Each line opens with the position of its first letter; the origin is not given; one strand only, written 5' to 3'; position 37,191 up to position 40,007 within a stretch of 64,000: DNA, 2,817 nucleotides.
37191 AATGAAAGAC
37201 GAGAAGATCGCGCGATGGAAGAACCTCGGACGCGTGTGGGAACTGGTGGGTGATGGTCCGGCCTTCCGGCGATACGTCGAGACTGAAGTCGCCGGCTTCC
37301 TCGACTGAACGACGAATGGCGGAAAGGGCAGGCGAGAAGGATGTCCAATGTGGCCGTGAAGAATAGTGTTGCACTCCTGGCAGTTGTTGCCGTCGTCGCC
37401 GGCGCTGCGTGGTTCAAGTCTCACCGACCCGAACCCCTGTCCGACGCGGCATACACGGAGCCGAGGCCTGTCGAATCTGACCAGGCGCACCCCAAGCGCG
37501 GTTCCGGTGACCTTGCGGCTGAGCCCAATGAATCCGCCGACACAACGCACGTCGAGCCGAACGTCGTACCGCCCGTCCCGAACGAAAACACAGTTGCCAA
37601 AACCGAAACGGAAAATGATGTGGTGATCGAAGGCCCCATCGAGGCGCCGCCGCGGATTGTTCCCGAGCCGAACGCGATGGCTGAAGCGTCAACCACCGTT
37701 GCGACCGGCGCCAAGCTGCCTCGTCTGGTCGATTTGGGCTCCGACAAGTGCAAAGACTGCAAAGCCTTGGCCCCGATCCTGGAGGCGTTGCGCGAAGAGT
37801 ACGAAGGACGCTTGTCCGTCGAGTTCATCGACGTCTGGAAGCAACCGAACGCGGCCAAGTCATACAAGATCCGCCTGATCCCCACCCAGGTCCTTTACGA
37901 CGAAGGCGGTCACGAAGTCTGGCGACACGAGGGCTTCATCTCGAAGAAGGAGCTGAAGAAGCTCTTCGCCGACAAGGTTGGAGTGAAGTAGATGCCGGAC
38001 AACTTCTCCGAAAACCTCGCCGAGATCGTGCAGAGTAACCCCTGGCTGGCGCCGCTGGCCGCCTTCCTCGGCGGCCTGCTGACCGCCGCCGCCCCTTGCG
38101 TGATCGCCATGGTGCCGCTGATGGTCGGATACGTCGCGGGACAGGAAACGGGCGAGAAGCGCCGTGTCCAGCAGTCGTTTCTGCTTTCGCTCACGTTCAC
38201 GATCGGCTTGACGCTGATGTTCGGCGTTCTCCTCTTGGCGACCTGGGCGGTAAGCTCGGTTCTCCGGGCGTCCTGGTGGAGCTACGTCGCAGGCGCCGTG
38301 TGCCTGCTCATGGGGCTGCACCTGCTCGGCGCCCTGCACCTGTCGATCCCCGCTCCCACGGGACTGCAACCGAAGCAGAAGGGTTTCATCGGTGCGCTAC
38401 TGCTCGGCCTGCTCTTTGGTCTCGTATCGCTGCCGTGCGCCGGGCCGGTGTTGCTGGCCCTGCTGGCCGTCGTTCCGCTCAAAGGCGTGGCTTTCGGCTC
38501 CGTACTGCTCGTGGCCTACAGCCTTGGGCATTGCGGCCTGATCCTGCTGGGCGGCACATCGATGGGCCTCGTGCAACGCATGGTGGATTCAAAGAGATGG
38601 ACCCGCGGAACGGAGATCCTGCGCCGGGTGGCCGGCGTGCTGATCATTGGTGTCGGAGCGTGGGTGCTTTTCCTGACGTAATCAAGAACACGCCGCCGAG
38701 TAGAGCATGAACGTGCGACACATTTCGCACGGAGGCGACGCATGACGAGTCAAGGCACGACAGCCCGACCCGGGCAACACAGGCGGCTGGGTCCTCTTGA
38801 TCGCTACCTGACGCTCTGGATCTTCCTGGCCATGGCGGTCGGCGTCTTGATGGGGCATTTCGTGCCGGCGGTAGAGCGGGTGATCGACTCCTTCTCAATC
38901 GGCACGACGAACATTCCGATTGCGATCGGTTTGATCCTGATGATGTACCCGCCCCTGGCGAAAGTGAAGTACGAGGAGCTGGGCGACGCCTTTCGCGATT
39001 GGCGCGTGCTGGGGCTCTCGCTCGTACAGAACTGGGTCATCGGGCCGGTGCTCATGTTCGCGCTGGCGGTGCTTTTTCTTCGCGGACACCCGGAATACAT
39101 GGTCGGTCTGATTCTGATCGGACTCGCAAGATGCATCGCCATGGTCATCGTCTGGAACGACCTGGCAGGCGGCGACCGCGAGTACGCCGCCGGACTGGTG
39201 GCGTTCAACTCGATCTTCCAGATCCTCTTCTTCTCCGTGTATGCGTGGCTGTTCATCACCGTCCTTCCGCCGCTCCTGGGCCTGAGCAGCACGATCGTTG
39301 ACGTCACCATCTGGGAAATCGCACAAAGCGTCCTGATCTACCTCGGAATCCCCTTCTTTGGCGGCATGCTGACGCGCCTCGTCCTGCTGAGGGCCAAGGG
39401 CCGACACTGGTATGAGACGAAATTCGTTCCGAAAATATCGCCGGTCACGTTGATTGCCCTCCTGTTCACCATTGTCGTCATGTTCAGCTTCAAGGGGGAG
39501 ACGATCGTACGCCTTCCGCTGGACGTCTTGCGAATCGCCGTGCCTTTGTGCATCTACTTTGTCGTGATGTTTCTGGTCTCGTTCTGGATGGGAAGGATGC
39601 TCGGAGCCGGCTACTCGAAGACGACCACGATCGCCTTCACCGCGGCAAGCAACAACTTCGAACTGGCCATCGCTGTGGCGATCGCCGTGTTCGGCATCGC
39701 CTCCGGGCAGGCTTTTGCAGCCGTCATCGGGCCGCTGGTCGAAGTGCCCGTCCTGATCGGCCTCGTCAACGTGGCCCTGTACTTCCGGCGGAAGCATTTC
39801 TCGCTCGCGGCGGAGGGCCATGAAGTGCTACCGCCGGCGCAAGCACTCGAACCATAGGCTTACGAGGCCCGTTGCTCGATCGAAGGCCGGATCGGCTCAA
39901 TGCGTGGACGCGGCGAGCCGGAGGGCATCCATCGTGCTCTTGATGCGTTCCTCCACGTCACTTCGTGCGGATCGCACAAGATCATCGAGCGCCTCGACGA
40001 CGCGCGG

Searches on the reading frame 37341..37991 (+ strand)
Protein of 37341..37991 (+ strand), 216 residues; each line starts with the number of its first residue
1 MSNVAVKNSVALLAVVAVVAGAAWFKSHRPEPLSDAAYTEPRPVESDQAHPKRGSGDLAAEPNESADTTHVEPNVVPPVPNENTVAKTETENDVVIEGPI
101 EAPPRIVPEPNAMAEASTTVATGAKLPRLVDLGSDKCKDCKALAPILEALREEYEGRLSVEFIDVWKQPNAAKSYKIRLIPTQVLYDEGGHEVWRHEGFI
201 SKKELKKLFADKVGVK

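Call 35: search_protein_families(library=pfam, proteins=[window:37341-37991:+], max_evalue=0.001)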
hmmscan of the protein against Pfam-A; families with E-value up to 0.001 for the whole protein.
window:37341-37991:+ (216 aa): 3 families
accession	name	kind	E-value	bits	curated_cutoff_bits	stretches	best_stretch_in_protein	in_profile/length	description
PF00085.26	Thioredoxin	-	4.8e-12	46.2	23.5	1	124-208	17-100/103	Thioredoxin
PF13098.12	Thioredoxin_2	-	3.7e-08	34.1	27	1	122-208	2-103/104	Thioredoxin-like domain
PF14595.12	Thioredoxin_9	-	0.00011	22.6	25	1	118-194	34-114/129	Thioredoxin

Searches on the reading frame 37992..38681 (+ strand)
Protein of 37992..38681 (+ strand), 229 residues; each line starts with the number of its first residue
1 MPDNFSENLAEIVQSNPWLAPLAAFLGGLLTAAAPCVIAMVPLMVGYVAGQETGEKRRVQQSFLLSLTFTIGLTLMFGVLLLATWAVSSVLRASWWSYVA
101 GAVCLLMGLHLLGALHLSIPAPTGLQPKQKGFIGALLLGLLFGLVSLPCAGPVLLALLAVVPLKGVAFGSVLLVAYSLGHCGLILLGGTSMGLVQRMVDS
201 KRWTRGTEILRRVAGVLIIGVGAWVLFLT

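Call 35: search_protein_families(library=pfam, proteins=[window:37992-38681:+], max_evalue=0.001)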
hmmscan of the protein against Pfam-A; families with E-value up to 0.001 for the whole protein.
window:37992-38681:+ (229 aa): 1 family
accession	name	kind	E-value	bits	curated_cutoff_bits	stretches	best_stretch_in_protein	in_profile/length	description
PF02683.22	DsbD_TM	-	1.7e-16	60.7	27.1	1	22-226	5-215/219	Cytochrome C biogenesis protein transmembrane domain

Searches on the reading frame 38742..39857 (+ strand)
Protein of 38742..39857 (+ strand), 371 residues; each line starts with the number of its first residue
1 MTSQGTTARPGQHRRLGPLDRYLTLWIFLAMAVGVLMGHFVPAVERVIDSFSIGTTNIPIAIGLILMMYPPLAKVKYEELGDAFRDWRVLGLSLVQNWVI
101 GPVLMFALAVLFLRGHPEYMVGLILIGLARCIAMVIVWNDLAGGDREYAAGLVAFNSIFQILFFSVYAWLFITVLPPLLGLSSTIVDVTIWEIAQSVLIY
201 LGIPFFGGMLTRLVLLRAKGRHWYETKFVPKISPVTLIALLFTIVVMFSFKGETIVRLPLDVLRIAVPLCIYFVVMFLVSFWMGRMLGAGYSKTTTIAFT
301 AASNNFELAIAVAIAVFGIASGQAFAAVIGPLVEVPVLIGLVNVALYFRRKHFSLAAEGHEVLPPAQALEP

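Call 35: search_protein_families(library=pfam, proteins=[window:38742-39857:+], max_evalue=0.001)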
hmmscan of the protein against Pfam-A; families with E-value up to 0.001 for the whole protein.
window:38742-39857:+ (371 aa): 1 family
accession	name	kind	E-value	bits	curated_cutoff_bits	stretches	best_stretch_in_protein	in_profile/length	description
PF01758.21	SBF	-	1.4e-61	207.9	24.3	1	61-256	1-189/191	Sodium Bile acid symporter family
